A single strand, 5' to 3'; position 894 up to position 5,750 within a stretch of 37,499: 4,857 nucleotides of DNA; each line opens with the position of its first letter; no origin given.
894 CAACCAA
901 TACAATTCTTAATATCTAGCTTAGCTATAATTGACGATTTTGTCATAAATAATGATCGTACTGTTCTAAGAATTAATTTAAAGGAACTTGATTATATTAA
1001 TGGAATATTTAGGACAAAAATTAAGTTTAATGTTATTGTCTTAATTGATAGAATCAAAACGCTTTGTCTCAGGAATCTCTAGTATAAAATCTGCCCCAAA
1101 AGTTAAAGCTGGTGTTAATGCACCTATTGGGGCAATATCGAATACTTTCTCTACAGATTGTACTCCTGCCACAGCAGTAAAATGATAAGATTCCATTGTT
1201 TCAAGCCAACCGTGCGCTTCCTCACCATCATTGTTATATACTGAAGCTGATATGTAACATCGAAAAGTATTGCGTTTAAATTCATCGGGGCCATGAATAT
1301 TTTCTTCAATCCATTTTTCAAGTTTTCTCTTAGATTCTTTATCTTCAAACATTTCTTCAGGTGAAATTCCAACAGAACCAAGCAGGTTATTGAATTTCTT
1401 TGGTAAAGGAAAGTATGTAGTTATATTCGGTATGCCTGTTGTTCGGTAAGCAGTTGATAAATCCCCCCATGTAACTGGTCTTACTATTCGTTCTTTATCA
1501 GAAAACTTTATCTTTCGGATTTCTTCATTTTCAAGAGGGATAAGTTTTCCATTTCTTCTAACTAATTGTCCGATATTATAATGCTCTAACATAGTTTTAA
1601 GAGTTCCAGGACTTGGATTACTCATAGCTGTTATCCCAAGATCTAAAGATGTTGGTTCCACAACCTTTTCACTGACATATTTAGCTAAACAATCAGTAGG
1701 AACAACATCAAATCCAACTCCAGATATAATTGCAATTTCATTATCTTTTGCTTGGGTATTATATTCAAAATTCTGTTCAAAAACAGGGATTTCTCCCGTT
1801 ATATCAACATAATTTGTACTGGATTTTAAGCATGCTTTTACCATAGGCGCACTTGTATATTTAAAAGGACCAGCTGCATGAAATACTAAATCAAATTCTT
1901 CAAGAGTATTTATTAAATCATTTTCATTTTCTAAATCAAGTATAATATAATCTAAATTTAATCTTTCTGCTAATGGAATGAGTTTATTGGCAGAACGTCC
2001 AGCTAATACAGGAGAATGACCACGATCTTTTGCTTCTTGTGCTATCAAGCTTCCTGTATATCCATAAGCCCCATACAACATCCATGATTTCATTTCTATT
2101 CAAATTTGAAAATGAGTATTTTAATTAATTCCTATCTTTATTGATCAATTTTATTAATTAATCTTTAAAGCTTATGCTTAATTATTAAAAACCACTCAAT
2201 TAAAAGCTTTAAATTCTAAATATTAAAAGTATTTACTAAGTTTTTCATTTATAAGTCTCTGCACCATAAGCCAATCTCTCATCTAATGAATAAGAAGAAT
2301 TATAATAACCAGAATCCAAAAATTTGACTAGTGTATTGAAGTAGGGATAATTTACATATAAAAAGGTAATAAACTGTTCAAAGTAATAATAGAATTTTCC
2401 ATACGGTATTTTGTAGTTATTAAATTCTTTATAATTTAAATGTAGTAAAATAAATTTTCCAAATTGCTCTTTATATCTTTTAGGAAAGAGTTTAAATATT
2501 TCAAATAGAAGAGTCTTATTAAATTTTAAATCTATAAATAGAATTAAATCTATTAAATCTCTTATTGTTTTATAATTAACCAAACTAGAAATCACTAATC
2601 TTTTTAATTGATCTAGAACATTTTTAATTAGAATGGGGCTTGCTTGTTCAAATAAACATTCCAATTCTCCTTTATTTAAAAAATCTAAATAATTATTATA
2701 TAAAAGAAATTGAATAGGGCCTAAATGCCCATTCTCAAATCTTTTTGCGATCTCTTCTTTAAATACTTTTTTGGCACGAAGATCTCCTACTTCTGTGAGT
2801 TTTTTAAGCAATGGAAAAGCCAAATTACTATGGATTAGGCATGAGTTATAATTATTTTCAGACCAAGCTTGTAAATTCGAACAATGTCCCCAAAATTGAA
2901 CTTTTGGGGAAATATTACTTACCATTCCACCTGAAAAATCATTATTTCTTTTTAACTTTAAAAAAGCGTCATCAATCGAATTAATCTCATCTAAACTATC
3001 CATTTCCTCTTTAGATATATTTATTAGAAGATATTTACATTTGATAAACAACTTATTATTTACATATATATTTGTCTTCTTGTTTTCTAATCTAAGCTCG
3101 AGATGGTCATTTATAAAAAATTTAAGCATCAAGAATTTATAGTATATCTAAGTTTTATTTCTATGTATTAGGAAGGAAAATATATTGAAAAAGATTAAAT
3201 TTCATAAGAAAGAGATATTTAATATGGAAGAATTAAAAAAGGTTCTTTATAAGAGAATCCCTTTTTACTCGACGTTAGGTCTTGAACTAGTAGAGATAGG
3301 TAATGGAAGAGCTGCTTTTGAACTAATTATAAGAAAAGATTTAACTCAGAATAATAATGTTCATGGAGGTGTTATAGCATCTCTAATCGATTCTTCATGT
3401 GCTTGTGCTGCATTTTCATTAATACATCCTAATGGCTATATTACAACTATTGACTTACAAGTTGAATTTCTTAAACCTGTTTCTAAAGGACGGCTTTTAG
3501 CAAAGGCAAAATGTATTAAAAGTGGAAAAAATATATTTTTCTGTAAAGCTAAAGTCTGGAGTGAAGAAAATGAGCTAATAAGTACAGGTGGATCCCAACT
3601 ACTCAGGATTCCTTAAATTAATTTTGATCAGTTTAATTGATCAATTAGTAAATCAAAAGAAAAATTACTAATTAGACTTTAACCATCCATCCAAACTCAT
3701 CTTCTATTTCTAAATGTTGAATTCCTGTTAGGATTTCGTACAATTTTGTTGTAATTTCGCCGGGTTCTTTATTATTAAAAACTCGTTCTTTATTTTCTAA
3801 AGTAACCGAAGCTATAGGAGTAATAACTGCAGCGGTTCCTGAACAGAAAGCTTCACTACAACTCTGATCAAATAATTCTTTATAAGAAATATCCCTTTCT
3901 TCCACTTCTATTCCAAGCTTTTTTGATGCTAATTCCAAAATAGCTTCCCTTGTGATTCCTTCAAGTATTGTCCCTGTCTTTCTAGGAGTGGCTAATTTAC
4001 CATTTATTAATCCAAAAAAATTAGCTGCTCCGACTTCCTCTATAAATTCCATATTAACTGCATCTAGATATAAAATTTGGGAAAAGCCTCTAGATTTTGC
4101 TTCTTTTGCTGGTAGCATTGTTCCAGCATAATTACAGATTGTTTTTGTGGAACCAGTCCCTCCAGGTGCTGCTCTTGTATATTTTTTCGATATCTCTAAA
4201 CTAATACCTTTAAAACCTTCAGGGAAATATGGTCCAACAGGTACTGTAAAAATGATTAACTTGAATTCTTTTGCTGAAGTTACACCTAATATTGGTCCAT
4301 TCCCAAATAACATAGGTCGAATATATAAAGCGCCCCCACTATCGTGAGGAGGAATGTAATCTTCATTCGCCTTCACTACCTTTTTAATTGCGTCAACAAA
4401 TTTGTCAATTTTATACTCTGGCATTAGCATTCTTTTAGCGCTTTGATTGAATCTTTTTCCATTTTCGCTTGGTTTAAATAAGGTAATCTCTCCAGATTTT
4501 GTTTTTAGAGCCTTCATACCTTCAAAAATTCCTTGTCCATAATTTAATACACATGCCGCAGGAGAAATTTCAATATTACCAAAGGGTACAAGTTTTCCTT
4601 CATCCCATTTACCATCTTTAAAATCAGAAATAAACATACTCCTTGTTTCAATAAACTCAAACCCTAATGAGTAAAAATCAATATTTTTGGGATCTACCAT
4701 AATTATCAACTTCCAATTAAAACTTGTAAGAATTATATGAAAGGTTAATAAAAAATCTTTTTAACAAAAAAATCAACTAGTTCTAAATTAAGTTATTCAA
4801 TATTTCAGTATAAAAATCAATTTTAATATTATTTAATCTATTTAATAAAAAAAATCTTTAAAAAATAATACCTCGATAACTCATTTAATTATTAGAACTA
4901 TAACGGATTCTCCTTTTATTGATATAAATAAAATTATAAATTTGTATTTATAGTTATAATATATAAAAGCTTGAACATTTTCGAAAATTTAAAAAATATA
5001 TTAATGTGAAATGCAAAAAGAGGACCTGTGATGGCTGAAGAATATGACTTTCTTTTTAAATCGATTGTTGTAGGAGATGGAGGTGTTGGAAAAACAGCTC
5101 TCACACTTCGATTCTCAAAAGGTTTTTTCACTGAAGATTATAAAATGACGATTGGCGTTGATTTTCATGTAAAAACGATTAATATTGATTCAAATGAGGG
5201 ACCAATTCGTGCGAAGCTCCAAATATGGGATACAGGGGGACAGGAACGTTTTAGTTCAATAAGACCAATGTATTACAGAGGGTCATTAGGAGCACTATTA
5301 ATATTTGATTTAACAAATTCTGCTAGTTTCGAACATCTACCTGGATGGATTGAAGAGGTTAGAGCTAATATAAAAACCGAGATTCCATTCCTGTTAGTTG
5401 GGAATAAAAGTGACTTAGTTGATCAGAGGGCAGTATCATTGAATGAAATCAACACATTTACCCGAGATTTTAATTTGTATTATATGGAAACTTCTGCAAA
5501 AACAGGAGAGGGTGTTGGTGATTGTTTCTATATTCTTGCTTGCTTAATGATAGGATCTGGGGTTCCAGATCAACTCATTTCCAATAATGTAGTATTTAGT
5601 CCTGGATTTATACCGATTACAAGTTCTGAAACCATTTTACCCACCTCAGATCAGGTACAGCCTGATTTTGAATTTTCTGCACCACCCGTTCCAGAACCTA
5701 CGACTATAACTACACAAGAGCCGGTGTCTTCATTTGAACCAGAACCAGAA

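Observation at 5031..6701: Rab-signature small GTPase whose tail ends in a zinc ribbon instead of a prenylation motif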

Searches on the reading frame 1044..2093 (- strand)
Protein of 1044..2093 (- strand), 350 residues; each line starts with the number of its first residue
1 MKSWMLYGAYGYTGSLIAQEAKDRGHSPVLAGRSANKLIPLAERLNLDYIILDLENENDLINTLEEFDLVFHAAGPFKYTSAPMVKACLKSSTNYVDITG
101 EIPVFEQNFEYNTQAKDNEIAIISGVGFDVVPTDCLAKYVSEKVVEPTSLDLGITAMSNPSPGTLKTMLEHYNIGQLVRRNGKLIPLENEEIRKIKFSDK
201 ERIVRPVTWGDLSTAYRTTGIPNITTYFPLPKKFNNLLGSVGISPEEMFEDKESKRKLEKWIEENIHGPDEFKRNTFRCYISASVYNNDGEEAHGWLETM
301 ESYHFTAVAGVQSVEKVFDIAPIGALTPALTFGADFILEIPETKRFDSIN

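Call 51: search_protein_families(library=pfam, proteins=[window:1044-2093:-], max_evalue=0.001)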
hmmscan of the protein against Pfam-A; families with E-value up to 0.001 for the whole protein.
window:1044-2093:- (350 aa): 3 families
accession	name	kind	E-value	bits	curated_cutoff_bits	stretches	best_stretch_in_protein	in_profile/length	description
PF03435.24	Sacchrp_dh_NADP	-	2e-10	41.6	25.1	1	5-120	2-126/129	Saccharopine dehydrogenase NADP binding domain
PF13460.12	NAD_binding_10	-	9e-08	32.6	27.2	1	8-79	1-73/184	NAD(P)H-binding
PF01370.27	Epimerase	-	0.0001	22.2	20.9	1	6-75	3-73/240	NAD dependent epimerase/dehydratase family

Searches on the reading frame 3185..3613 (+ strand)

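Call 51: search_protein_families(library=pfam, proteins=[window:3185-3613:+], max_evalue=0.001)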
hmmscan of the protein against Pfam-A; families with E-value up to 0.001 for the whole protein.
window:3185-3613:+ (143 aa): 3 families
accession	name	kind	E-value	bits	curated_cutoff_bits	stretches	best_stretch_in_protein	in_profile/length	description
PF03061.28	4HBT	-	1.2e-17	64.4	20.6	1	57-132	2-78/79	Thioesterase superfamily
PF13622.12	4HBT_3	-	2.9e-05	24.7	24.3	1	53-128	5-73/83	Acyl-CoA thioesterase N-terminal domain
PF20789.3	4HBT_3C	-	0.00014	22.5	24.1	1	63-134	61-133/140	Acyl-CoA thioesterase C-terminal domain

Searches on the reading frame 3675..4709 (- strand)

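Call 3: search_protein_families(library=pfam, proteins=[window:3675-4709:-], max_evalue=0.01)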
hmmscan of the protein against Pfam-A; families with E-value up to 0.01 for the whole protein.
window:3675-4709:- (345 aa): 1 family
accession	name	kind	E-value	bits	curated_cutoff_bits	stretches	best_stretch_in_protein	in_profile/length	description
PF01063.24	Aminotran_4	-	1.9e-35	123.2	28.5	1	60-302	1-223/223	Amino-transferase class IV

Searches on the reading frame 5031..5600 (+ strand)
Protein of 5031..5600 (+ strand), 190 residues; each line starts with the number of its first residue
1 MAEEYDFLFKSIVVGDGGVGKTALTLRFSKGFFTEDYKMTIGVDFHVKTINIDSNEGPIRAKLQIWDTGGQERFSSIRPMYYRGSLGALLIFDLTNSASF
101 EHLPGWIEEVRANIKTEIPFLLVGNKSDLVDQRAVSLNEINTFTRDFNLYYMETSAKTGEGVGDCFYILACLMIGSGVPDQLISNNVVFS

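Call 5: search_solved_structures(query=window:5031-5600:+, max_evalue=1e-10, show_alignments=2)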
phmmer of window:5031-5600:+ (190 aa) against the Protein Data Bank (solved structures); distinct sequences matched with E-value up to 1e-10: 795 (the best 60 are shown).
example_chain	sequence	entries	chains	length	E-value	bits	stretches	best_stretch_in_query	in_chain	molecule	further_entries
2ew1_A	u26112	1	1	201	1e-44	155.7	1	3-185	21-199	Ras-related protein Rab-30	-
4lhx_A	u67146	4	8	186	7.1e-44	153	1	1-170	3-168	Ras-related protein Rab-8A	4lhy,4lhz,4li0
6zsi_A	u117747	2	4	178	7.5e-44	152.9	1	1-170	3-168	Ras-related protein Rab-8A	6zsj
2fu5_C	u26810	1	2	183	8.1e-44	152.8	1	1-170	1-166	Ras-related protein Rab-8A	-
5szi_A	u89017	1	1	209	1e-43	152.4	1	1-170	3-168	Ras-related protein Rab-8A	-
7bwt_B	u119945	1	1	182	2.4e-43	151.2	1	2-170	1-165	Ras-related protein Rab-8A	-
9ikq_A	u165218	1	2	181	6.7e-43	149.8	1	1-170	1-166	Ras-related protein Rab-8A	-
6rir_A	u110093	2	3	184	7.1e-43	149.7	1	1-170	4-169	Ras-related protein Rab-8A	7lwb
9m0o_D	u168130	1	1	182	7.9e-43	149.6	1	1-170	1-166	Ras-related protein Rab-8A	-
6sq2_A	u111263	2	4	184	9.7e-43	149.3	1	1-170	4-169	Ras-related protein Rab-8A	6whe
4lhv_A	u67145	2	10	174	2.3e-42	148.1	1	5-170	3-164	Ras-related protein Rab-8A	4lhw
9ltq_A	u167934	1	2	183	2.4e-42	148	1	3-173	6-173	Ras-related protein Rab-43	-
9ltp_B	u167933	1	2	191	2.8e-42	147.8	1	3-173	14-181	Ras-related protein Rab-43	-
2hup_A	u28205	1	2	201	3.3e-42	147.5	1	3-173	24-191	RAS-related protein RAB-43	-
6yx5_A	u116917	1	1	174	3.9e-42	147.3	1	5-170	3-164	Ras-related protein Rab-8A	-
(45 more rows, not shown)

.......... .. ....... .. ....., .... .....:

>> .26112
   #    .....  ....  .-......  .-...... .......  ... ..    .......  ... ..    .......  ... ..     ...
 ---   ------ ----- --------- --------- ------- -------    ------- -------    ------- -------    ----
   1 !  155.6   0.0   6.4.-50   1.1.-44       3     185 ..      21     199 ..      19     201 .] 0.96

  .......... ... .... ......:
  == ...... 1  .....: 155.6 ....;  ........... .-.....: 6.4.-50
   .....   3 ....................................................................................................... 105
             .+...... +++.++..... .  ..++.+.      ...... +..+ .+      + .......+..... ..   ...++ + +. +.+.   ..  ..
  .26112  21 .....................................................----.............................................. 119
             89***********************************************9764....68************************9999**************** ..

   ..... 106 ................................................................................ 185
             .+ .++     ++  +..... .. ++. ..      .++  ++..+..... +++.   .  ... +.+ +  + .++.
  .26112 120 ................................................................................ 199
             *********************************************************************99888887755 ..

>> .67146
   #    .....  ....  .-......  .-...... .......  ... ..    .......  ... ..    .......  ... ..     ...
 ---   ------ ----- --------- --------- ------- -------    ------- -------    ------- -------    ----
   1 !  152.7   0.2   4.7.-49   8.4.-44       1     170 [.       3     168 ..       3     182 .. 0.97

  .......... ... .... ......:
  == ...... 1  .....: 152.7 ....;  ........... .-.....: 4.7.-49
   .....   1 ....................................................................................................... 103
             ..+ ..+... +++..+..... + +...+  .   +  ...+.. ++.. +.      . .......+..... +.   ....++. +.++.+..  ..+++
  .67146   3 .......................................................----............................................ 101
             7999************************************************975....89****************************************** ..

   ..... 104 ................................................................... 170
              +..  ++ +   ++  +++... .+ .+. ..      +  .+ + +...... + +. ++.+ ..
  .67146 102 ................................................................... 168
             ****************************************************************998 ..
